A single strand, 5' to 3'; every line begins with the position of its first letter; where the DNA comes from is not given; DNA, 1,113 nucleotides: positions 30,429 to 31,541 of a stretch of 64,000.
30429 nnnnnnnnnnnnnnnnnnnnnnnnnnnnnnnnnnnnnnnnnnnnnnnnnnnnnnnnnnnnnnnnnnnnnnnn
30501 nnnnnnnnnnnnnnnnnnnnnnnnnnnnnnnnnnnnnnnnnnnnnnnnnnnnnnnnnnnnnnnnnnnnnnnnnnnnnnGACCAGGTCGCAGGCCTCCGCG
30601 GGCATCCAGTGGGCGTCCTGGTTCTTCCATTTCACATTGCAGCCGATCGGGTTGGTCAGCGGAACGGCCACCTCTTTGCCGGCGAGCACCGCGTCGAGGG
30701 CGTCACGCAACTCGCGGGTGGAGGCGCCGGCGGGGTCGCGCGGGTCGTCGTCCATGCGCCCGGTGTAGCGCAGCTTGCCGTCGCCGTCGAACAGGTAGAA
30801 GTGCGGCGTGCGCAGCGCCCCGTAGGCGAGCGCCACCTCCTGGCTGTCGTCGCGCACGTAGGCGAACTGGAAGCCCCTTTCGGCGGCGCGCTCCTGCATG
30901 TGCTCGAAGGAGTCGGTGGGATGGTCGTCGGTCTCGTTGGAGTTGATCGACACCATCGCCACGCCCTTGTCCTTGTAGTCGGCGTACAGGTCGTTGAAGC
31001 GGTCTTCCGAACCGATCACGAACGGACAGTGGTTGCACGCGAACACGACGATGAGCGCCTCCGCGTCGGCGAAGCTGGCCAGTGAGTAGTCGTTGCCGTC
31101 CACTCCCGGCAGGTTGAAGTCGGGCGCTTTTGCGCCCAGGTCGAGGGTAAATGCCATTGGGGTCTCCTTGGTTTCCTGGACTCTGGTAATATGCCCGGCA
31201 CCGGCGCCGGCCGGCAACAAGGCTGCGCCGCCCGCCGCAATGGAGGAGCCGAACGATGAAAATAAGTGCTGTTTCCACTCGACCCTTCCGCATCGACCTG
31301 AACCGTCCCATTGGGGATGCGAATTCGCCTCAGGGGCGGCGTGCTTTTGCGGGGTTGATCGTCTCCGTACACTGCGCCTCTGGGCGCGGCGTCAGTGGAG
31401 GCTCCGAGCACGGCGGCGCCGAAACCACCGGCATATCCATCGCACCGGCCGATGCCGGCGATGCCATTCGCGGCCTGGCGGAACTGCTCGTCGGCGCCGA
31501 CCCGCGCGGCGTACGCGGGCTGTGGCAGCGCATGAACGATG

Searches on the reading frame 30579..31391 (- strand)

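Call 18: search_protein_families(library=pfam, proteins=[window:30579-31391:-], max_evalue=0.0001)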
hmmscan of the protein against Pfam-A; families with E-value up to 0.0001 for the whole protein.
window:30579-31391:- (271 aa): 3 families
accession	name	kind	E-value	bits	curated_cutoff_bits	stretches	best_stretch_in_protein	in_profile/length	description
PF08534.16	Redoxin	-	2.3e-21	76.6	26.6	1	86-219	3-140/148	Redoxin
PF00578.27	AhpC-TSA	-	2.8e-19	69.7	26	1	86-209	2-123/124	AhpC/TSA family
PF13905.12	Thioredoxin_8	-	3.1e-05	24.7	27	1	113-206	4-93/94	Thioredoxin-like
